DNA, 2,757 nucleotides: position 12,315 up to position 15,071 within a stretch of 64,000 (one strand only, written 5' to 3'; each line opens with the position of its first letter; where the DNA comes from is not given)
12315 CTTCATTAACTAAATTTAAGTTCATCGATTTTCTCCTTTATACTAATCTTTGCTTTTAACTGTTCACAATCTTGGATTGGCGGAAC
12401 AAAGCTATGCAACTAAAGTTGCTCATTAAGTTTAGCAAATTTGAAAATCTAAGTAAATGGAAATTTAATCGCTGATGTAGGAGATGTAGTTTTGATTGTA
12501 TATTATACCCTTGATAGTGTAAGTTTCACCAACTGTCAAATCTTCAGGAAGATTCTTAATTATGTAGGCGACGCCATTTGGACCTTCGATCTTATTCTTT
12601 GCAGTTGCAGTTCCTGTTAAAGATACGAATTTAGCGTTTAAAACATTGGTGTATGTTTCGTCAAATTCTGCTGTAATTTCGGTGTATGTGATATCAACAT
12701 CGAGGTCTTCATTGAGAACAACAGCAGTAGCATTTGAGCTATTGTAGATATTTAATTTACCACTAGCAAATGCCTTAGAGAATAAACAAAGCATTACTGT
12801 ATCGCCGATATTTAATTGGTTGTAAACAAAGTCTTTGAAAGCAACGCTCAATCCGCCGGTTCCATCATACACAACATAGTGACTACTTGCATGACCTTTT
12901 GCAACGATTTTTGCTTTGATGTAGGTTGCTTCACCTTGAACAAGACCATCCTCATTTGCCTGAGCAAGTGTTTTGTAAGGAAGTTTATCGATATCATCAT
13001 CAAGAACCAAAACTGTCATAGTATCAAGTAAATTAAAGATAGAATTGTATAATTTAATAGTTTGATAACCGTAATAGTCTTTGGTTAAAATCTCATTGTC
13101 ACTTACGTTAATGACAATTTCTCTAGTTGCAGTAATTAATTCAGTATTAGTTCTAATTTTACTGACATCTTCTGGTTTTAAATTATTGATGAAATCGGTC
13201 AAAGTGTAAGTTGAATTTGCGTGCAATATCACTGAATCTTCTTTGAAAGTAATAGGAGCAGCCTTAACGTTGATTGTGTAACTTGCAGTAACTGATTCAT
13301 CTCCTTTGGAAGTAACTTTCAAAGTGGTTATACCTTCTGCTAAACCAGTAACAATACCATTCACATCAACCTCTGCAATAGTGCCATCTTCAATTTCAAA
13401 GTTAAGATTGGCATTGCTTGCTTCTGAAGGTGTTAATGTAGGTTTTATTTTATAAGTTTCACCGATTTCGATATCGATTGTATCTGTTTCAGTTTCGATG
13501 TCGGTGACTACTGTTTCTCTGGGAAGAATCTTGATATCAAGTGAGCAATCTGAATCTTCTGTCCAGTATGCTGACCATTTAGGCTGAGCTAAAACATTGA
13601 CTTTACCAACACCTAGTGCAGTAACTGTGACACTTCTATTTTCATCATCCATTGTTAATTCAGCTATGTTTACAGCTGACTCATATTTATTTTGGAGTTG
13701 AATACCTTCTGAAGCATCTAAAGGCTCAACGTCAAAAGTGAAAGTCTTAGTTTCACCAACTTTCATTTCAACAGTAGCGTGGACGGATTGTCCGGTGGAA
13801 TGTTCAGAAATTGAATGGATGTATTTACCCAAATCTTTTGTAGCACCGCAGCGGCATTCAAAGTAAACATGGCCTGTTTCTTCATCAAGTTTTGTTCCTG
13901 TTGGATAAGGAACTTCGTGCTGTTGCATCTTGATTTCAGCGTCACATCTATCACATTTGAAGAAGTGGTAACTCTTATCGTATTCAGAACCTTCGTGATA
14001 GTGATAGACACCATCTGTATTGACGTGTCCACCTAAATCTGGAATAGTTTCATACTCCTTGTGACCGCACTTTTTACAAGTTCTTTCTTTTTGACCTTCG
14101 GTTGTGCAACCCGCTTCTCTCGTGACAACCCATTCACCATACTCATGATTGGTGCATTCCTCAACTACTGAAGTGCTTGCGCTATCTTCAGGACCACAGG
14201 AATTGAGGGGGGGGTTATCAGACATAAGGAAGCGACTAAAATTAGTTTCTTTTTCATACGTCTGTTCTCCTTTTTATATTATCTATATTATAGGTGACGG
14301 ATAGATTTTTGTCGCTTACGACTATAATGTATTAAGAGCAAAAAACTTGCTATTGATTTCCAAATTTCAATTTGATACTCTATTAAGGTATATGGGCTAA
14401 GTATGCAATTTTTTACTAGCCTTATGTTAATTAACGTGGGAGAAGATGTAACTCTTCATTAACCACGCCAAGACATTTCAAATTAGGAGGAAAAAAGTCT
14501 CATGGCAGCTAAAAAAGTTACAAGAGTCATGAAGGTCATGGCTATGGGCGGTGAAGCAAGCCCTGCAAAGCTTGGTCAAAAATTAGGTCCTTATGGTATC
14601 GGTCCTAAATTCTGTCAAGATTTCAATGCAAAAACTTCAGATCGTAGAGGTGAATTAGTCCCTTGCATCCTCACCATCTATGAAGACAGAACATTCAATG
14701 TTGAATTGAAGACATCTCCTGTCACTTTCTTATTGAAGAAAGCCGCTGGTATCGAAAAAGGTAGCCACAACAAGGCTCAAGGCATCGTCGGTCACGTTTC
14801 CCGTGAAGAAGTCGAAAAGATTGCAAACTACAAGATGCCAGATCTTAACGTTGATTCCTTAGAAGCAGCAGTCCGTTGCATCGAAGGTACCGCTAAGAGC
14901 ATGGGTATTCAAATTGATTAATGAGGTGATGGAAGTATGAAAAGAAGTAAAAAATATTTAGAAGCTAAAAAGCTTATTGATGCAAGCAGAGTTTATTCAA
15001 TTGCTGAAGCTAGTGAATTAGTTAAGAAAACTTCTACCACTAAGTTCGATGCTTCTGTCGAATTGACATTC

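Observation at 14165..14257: G8/C8 tract splits a lipoprotein signal peptide from its 586-aa Ig-like surface protein body (phase-variation candidate)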

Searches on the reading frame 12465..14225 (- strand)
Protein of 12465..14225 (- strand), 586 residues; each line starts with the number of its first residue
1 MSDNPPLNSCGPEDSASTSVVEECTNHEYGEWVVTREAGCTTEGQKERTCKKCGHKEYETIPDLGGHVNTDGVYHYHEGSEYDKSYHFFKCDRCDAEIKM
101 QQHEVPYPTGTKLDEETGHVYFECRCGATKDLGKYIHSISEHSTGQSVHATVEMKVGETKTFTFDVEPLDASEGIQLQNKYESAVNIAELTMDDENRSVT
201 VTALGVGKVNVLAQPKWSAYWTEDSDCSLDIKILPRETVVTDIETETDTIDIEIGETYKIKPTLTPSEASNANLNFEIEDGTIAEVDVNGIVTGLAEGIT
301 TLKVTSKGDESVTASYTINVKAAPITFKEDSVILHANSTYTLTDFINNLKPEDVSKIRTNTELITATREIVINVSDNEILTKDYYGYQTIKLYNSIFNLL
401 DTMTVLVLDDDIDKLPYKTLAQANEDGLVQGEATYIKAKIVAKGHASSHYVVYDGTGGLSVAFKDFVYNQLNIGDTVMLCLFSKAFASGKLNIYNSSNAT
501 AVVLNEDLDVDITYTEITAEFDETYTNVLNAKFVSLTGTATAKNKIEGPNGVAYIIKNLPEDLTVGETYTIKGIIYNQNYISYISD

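Call 10: list_cluster_members(proteins=[P0001, window:12465-14225:-])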
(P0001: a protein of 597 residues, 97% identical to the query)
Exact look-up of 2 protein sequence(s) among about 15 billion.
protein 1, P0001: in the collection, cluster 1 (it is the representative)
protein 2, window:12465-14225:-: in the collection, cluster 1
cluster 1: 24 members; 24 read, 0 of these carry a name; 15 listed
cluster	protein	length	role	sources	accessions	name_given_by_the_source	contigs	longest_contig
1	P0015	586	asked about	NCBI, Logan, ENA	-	-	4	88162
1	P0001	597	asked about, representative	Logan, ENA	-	-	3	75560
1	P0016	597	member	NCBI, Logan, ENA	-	-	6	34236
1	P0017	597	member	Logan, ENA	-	-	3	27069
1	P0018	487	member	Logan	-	-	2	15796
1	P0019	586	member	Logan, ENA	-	-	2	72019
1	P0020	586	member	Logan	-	-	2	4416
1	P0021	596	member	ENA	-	-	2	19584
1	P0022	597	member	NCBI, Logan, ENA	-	-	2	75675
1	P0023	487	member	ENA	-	-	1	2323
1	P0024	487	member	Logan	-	-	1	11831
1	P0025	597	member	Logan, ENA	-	-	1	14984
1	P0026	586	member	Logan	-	-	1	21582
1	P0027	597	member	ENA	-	-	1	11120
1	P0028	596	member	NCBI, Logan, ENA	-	-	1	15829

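Call 14: find_encoding_contigs(protein=P0021, flank=1500, max_places=10)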
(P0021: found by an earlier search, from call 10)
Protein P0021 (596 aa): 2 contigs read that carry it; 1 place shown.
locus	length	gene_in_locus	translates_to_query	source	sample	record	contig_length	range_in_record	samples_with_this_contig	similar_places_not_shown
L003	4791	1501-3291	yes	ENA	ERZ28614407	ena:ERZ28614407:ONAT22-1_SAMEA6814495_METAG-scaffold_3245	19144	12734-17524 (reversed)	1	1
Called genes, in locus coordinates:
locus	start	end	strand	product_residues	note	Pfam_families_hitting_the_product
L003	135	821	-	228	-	PF00687:Ribosomal_L1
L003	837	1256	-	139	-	PF03946:Ribosomal_L11_N, PF00298:Ribosomal_L11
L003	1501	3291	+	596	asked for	PF02368:Big_2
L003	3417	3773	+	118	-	PF01245:Ribosomal_L19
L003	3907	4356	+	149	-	PF00886:Ribosomal_S16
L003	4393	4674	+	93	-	PF13083:KH_KhpA-B (weak)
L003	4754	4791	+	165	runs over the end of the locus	PF01782:RimM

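Call 15: find_encoding_contigs(protein=P0018, flank=1500, max_places=10)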
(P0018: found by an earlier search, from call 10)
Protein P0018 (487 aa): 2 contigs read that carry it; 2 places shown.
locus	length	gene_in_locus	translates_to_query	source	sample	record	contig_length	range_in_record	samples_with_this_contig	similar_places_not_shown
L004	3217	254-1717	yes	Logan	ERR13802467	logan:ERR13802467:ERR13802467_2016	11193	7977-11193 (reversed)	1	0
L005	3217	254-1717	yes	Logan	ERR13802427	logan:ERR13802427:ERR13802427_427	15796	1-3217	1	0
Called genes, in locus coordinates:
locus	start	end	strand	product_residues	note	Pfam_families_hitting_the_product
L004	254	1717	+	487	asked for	PF02368:Big_2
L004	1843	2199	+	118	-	PF01245:Ribosomal_L19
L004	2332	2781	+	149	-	PF00886:Ribosomal_S16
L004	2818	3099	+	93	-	PF13083:KH_KhpA-B (weak)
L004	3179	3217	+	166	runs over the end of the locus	PF01782:RimM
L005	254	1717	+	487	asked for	PF02368:Big_2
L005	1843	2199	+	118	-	PF01245:Ribosomal_L19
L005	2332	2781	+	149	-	PF00886:Ribosomal_S16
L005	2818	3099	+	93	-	PF13083:KH_KhpA-B (weak)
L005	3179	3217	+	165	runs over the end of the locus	PF01782:RimM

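Call 25: find_encoding_contigs(protein=P0015, flank=1500, max_places=10)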
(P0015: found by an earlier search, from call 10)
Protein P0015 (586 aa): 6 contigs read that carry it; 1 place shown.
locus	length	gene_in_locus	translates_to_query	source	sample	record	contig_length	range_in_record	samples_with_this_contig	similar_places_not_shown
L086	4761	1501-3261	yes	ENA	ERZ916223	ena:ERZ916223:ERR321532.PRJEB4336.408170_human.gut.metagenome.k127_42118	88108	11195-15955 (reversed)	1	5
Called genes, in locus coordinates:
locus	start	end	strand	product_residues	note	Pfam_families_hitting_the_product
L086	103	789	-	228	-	PF00687:Ribosomal_L1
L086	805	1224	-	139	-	PF03946:Ribosomal_L11_N, PF00298:Ribosomal_L11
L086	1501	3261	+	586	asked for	PF02368:Big_2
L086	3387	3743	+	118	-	PF01245:Ribosomal_L19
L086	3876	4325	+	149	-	PF00886:Ribosomal_S16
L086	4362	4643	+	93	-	PF13083:KH_KhpA-B (weak)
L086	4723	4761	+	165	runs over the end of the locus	PF01782:RimM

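Call 26: find_encoding_contigs(protein=P0019, flank=1500, max_places=10)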
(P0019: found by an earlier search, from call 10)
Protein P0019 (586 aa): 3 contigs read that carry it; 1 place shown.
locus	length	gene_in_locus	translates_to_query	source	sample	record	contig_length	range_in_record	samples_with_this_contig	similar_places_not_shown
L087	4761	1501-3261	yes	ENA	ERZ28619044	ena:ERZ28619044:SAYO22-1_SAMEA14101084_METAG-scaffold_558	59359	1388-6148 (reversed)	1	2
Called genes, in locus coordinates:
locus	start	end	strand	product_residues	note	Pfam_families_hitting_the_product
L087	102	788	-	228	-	PF00687:Ribosomal_L1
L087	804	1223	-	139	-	PF03946:Ribosomal_L11_N, PF00298:Ribosomal_L11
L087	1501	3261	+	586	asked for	PF02368:Big_2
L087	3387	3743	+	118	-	PF01245:Ribosomal_L19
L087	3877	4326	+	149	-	PF00886:Ribosomal_S16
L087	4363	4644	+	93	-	PF13083:KH_KhpA-B (weak)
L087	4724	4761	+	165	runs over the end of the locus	PF01782:RimM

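Call 27: find_encoding_contigs(protein=P0016, flank=1500, max_places=10)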
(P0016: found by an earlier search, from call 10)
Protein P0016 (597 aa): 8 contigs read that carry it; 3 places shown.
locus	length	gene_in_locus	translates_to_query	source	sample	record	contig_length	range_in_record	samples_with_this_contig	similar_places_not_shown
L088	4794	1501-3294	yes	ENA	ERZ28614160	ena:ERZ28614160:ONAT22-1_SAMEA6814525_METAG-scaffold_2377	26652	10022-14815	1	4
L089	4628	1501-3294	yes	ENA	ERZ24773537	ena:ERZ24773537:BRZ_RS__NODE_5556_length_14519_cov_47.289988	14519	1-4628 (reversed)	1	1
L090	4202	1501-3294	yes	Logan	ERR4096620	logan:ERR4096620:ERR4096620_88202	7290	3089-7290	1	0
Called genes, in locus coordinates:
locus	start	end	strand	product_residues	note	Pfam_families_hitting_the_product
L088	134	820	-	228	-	PF00687:Ribosomal_L1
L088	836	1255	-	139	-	PF03946:Ribosomal_L11_N, PF00298:Ribosomal_L11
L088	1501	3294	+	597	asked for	PF02368:Big_2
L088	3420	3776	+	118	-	PF01245:Ribosomal_L19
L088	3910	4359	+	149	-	PF00886:Ribosomal_S16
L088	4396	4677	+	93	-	PF13083:KH_KhpA-B (weak)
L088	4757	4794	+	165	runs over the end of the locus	PF01782:RimM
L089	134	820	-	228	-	PF00687:Ribosomal_L1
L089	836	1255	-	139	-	PF03946:Ribosomal_L11_N, PF00298:Ribosomal_L11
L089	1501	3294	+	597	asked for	PF02368:Big_2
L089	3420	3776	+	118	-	PF01245:Ribosomal_L19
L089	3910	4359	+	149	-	PF00886:Ribosomal_S16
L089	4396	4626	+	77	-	?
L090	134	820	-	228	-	PF00687:Ribosomal_L1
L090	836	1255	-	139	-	PF03946:Ribosomal_L11_N, PF00298:Ribosomal_L11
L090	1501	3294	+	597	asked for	PF02368:Big_2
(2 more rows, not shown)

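Call 28: find_encoding_contigs(protein=P0026, flank=1500, max_places=10)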
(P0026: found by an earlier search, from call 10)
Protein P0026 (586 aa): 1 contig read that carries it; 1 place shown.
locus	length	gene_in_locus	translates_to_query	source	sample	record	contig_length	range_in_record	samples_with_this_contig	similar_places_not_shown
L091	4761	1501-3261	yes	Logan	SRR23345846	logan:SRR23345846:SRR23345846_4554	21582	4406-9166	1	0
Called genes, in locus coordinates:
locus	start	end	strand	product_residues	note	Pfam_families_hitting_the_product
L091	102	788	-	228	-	PF00687:Ribosomal_L1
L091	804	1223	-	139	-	PF03946:Ribosomal_L11_N, PF00298:Ribosomal_L11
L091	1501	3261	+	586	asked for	PF02368:Big_2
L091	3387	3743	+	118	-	PF01245:Ribosomal_L19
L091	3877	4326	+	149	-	PF00886:Ribosomal_S16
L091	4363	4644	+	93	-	PF13083:KH_KhpA-B (weak)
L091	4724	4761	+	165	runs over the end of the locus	PF01782:RimM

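Call 29: find_encoding_contigs(protein=P0020, flank=1500, max_places=10)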
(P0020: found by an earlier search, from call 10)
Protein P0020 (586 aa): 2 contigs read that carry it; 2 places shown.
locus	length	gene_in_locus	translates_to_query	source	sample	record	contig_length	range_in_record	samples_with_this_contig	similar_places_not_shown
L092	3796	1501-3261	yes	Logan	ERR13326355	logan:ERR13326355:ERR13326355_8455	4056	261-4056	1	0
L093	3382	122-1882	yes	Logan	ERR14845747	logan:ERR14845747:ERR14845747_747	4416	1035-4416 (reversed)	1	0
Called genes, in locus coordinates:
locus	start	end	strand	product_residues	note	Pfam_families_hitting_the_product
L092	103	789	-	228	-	PF00687:Ribosomal_L1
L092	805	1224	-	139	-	PF03946:Ribosomal_L11_N, PF00298:Ribosomal_L11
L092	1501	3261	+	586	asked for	PF02368:Big_2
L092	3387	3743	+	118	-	PF01245:Ribosomal_L19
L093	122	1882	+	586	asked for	PF02368:Big_2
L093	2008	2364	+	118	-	PF01245:Ribosomal_L19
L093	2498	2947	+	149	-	PF00886:Ribosomal_S16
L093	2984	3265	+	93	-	PF13083:KH_KhpA-B (weak)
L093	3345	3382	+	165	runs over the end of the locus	PF01782:RimM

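Call 30: find_encoding_contigs(protein=P0028, flank=1500, max_places=10)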
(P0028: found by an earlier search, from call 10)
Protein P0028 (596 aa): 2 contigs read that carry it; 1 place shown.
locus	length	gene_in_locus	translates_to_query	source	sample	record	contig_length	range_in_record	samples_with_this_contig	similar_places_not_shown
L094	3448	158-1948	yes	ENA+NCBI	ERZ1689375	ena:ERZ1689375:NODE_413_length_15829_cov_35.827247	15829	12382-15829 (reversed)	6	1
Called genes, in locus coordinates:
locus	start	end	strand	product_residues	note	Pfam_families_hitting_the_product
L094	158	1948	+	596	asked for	PF02368:Big_2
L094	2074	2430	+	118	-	PF01245:Ribosomal_L19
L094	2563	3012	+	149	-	PF00886:Ribosomal_S16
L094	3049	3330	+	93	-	PF13083:KH_KhpA-B (weak)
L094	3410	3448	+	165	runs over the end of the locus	PF01782:RimM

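Call 31: find_encoding_contigs(protein=P0024, flank=1500, max_places=10)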
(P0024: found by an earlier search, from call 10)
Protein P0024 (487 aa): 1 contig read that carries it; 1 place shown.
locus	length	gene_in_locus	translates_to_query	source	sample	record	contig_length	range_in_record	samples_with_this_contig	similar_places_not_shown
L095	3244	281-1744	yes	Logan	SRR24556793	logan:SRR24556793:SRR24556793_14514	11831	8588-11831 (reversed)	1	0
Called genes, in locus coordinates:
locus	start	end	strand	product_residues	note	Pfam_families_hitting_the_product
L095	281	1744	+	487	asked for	PF02368:Big_2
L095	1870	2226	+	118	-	PF01245:Ribosomal_L19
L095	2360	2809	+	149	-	PF00886:Ribosomal_S16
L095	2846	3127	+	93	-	PF13083:KH_KhpA-B (weak)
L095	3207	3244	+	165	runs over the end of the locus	PF01782:RimM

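Call 33: find_encoding_contigs(protein=P0023, flank=3000, max_places=10)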
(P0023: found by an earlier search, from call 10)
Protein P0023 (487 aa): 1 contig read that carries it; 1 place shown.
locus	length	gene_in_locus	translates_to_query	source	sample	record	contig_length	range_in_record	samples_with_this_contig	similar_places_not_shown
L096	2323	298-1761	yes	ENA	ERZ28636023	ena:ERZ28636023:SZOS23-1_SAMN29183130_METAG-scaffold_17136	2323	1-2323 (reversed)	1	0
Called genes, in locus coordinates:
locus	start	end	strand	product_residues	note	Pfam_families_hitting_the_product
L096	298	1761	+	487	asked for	PF02368:Big_2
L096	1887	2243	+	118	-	PF01245:Ribosomal_L19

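Call 57: search_protein_representatives(protein=window:12465-14225:-)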
Query: 586 residues. Proteins with E-value up to 0.001 (for the whole library): 16620; up to 1e-10: 3821; up to 1e-30: 179. The best 150 are listed.
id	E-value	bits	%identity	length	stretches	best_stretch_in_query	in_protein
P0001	0.0e+00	1255.4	96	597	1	4-586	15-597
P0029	6.9e-123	427.9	31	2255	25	237-306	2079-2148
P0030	1.5e-80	288.1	30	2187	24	220-331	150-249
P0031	1.4e-68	248.6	29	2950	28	240-346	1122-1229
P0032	5.3e-68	246.7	28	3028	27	239-324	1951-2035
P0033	2.4e-62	228.0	28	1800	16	226-327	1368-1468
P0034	9.0e-61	222.8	28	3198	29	188-377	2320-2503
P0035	3.5e-60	220.9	32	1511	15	240-343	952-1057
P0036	1.0e-59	219.4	29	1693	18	227-347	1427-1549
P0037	1.7e-59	218.6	40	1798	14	23-71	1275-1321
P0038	2.0e-58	215.1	28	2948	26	200-338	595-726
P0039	5.5e-57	210.3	25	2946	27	149-338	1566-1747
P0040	7.6e-57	209.9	27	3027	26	241-356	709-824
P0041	3.7e-56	207.6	27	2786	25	240-344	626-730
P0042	3.9e-56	207.5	32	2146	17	235-342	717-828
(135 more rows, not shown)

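Call 59: search_solved_structures(query=window:12465-14225:-, max_evalue=1)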
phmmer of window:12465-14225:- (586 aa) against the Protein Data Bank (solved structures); distinct sequences matched with E-value up to 1: 1.
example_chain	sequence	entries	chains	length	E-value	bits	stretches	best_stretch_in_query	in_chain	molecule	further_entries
7quz_AAA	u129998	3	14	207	4.4e-10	42.2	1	239-326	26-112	Beta-1,3-glucanase bglH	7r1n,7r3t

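Call 73: predict_structure(alignment_id=A1)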
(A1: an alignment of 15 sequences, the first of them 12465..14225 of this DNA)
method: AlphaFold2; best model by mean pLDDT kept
length: 586 residues; sequences in the alignment: 15
mean_pLDDT: 51.3   pTM: 0.31
mean pLDDT of the five models: 51.3, 50.5, 48.4, 47.6, 46.8
residues with pLDDT >= 90: 28; 70-90: 125; 50-70: 113; < 50: 320
segments of 3 or more residues with pLDDT < 50: 1-29, 38-44, 61-147, 167-173, 182-184, 218-224, 363-369, 411-502, 506-538, 542-586
pLDDT, mean of each block of 10 residues (from residue 1): 33 34 44 54 55 62 31 25 25 25 25 35 33 24 41 78 58 50 62 75 80 56 56 73 84 87 77 84 90 89 79 86 74 70 75 65 46 68 63 73 66 34 30 28 26 28 31 46 36 44 43 29 32 40 41 40 27 26 27
secondary structure, 60 per line:
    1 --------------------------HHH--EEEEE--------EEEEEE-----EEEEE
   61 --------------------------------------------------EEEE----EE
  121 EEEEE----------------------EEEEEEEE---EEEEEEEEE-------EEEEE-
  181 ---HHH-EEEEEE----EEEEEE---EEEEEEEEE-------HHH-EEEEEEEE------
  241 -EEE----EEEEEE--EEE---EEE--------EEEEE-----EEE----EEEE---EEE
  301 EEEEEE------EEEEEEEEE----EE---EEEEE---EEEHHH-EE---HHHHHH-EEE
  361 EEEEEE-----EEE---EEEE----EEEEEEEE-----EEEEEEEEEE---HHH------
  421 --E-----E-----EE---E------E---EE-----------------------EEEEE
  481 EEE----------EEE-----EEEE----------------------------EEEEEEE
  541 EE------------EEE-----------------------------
elements in order: E32-36 E45-50 E56-60 E111-114 E119-125 E148-155 E159-167 E175-179 E188-193 E198-203 E207-215 E227-234 E242-244 E249-254 E257-259 E263-265 E274-278 E284-286 E291-294 E298-306 E313-321 E331-335 E339-341 H351-356 E358-366 E372-374 E378-381 E386-393 E399-408 E476-483 E494-496 E502-505 E534-542 E555-557

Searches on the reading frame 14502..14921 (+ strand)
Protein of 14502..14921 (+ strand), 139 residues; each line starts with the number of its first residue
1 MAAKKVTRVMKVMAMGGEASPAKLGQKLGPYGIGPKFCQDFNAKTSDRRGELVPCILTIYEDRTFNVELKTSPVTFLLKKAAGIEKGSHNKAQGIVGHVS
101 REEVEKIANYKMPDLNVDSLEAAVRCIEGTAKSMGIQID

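Call 44: find_encoding_contigs(protein=window:14502-14921:+, flank=900, max_places=10)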
Protein window:14502-14921:+ (139 aa): 22 contigs read that carry it; 7 places shown.
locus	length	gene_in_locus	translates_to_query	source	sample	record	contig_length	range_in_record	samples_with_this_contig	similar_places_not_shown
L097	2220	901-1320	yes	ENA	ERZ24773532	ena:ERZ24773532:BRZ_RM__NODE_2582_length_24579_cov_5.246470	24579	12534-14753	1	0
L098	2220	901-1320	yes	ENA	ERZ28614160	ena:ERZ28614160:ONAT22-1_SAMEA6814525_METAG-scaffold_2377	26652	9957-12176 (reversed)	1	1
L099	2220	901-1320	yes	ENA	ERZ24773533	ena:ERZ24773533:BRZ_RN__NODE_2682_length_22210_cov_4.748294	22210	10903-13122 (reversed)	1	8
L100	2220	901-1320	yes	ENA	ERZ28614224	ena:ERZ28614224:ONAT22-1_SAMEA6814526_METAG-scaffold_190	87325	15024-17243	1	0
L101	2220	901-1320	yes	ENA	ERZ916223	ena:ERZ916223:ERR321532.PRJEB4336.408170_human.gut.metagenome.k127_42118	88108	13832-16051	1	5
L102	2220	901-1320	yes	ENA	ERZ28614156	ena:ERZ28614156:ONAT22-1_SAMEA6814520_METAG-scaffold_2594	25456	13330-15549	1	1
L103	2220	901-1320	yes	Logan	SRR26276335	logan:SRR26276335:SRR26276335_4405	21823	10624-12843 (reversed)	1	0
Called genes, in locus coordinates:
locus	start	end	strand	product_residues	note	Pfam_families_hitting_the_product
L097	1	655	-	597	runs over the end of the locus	PF02368:Big_2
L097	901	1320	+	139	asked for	PF03946:Ribosomal_L11_N, PF00298:Ribosomal_L11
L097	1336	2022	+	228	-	PF00687:Ribosomal_L1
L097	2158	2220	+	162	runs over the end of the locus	PF00466:Ribosomal_L10, PF27436:RL10_C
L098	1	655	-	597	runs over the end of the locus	PF02368:Big_2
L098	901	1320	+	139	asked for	PF03946:Ribosomal_L11_N, PF00298:Ribosomal_L11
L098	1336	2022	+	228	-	PF00687:Ribosomal_L1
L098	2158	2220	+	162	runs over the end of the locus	PF00466:Ribosomal_L10, PF27436:RL10_C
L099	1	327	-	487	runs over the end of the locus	PF02368:Big_2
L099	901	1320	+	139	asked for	PF03946:Ribosomal_L11_N, PF00298:Ribosomal_L11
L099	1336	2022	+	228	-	PF00687:Ribosomal_L1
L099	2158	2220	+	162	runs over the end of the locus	PF00466:Ribosomal_L10, PF27436:RL10_C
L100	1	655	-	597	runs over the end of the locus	PF02368:Big_2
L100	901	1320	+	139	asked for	PF03946:Ribosomal_L11_N, PF00298:Ribosomal_L11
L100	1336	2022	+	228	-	PF00687:Ribosomal_L1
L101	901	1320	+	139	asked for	PF03946:Ribosomal_L11_N, PF00298:Ribosomal_L11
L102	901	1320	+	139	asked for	PF03946:Ribosomal_L11_N, PF00298:Ribosomal_L11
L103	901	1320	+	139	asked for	PF03946:Ribosomal_L11_N, PF00298:Ribosomal_L11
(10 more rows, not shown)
